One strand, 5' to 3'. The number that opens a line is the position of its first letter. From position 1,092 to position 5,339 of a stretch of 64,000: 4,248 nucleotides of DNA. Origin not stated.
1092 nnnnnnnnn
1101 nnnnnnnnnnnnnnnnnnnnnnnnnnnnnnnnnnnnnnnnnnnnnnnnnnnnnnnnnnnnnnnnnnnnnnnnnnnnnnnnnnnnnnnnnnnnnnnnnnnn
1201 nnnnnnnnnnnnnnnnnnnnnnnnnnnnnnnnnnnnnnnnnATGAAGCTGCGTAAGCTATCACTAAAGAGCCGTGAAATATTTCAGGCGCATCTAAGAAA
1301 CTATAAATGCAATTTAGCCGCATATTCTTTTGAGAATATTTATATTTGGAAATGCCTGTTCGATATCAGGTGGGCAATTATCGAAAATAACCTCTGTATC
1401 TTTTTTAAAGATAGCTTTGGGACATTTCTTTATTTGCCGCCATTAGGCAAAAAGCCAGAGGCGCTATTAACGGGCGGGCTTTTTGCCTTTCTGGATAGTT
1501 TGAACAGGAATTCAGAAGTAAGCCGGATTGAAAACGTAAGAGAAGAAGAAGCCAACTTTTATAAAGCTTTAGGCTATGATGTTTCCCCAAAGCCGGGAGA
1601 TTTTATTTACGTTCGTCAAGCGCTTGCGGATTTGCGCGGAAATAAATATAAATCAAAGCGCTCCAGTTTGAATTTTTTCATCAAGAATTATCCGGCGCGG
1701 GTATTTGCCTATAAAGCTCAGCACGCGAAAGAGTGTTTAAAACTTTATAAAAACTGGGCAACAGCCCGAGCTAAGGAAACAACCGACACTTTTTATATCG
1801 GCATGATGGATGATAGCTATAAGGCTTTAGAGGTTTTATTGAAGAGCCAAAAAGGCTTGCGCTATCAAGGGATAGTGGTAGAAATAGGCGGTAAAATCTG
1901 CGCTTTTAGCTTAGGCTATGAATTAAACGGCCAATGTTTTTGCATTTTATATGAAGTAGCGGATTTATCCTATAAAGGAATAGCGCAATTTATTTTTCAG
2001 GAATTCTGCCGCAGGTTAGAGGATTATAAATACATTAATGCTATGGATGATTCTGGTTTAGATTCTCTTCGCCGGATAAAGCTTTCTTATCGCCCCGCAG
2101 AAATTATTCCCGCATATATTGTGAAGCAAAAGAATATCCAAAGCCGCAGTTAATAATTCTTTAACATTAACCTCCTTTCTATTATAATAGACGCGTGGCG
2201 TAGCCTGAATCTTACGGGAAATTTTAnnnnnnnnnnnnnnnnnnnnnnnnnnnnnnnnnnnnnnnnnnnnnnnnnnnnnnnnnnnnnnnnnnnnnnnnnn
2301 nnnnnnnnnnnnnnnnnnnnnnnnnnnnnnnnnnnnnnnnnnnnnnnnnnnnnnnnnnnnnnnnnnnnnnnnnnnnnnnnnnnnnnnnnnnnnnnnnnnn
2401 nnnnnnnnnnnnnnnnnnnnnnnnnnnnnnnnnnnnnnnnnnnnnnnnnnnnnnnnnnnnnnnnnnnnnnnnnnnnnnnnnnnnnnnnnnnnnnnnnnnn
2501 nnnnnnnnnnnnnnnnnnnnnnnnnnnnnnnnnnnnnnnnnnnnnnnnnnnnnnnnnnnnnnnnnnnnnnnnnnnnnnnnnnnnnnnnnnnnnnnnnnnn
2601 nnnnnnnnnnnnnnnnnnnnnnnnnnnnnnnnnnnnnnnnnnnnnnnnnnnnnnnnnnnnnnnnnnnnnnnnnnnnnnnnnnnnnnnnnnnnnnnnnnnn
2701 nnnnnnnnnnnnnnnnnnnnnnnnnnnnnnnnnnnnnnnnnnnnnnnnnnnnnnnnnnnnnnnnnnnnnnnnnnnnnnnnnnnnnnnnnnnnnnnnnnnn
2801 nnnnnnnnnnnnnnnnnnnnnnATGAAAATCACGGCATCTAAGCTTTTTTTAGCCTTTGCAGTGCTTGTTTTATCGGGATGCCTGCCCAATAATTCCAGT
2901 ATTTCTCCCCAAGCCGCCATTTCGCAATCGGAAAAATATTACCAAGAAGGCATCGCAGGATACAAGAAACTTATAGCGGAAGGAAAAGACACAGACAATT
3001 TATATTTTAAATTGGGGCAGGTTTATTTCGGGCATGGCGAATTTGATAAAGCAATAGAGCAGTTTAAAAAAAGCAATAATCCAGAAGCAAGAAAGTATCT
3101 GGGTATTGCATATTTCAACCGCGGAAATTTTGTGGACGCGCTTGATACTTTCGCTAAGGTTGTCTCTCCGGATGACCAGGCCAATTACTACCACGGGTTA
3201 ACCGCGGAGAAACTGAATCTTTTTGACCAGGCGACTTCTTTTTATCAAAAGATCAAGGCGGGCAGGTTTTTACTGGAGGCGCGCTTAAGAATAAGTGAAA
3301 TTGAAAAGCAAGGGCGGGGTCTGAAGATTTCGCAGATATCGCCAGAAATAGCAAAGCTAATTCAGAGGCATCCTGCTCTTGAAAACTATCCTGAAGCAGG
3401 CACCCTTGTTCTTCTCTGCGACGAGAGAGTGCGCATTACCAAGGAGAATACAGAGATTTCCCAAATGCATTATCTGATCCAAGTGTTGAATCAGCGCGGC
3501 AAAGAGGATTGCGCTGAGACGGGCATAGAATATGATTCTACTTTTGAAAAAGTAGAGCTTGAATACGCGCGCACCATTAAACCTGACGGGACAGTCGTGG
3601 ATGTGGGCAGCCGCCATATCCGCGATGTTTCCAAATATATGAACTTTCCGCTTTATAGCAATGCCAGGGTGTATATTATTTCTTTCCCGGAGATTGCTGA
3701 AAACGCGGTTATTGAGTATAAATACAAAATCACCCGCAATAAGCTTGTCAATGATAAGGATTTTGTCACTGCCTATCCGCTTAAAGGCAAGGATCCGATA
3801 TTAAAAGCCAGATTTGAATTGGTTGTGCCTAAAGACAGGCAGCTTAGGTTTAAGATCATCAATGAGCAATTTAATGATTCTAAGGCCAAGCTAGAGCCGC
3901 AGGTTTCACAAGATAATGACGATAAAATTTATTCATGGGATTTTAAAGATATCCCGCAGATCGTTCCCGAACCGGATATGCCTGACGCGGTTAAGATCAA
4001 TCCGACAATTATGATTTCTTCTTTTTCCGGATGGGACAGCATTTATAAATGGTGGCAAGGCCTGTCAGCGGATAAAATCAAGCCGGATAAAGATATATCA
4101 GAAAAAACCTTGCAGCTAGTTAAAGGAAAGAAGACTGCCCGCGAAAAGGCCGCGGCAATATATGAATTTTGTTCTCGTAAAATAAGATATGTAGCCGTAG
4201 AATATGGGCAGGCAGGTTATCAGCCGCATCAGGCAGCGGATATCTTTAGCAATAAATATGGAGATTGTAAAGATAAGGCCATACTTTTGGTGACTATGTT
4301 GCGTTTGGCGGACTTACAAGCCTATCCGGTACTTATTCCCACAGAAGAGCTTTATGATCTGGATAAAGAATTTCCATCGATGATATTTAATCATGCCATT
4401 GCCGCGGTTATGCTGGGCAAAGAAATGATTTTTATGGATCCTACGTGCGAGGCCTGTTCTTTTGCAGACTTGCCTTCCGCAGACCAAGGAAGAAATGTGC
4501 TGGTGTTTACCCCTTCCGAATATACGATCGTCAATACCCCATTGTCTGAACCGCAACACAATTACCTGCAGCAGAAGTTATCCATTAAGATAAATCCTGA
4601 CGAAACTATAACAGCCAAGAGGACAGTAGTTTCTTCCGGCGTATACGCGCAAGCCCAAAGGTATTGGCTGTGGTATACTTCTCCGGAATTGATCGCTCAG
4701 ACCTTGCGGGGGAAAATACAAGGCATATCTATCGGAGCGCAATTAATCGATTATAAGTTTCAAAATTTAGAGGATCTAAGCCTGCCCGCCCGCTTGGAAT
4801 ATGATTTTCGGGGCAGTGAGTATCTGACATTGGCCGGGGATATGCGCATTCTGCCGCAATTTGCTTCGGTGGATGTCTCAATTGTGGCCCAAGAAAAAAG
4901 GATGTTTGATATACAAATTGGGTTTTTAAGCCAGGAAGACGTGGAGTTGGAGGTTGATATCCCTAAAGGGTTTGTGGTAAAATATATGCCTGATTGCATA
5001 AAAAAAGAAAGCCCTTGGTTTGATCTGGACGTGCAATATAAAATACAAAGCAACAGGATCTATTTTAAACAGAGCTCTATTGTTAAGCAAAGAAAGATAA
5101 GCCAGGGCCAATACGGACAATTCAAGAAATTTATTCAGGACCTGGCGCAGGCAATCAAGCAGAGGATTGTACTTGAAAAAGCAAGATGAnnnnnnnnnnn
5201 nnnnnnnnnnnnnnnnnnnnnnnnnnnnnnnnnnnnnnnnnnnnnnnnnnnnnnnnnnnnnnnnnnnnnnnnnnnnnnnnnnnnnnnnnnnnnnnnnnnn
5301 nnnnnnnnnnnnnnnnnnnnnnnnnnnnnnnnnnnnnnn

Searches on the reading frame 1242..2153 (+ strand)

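Call 64: search_protein_families(library=pfam, proteins=[window:1242-2153:+], max_evalue=0.00001)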
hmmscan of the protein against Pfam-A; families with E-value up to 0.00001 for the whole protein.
window:1242-2153:+ (303 aa): 1 family
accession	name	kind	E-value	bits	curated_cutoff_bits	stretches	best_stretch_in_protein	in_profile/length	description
PF09924.15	LPG_synthase_C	-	7.5e-29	101.2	27.5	1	27-294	10-297/298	Phosphatidylglycerol lysyltransferase, C-terminal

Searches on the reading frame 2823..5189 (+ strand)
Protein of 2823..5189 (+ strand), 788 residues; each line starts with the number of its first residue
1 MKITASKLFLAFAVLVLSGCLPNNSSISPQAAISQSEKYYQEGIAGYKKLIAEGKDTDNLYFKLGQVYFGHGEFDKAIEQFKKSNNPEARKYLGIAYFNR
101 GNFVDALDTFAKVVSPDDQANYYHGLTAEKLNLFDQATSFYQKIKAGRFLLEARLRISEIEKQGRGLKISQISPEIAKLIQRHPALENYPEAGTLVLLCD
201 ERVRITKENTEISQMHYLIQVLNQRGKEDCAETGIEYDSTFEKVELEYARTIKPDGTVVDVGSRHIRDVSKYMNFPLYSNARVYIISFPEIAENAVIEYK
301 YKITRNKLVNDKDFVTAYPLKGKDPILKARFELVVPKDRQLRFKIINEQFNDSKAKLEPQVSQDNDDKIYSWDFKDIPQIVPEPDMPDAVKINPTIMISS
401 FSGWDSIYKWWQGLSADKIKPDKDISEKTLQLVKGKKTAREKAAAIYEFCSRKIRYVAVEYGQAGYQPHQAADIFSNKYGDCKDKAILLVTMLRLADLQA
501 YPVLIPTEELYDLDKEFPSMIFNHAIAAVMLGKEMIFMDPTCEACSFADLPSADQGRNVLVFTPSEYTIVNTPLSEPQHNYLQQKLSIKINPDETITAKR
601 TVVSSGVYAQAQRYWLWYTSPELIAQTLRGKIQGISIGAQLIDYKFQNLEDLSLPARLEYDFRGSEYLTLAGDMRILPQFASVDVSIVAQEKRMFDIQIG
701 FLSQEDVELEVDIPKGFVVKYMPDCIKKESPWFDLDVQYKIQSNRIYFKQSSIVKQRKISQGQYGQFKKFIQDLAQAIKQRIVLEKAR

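Call 64: search_protein_families(library=pfam, proteins=[window:2823-5189:+], max_evalue=0.00001)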
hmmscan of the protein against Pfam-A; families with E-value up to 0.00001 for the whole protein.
window:2823-5189:+ (788 aa): 9 families
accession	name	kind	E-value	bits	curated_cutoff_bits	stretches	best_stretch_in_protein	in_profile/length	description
PF12969.12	DUF3857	-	9.8e-33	114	24.6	1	215-379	9-168/170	Domain of Unknown Function with PDB structure (DUF3857)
PF00515.34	TPR_1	-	1.9e-09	37.4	27.8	0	60-83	3-26/34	Tetratricopeptide repeat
PF01841.26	Transglut_core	-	5.8e-09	36.6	23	1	431-508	6-80/108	Transglutaminase-like superfamily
PF07719.23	TPR_2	-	1.4e-08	34.6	27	0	60-83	3-26/34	Tetratricopeptide repeat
PF14559.12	TPR_19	-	2.4e-07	31.4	25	0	84-128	22-66/68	Tetratricopeptide repeat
PF12895.13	ANAPC3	-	7.9e-07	29.7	27.2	0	40-112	5-81/82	Anaphase-promoting complex, cyclosome, subunit 3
PF13424.12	TPR_12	-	4.6e-06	27.2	30.1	0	35-84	21-71/77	Tetratricopeptide repeat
PF13174.12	TPR_6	-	5.5e-06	27.1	26.3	0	61-83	3-25/33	Tetratricopeptide repeat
PF13432.12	TPR_16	-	9.5e-06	26.4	32.7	0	63-119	2-63/65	Tetratricopeptide repeat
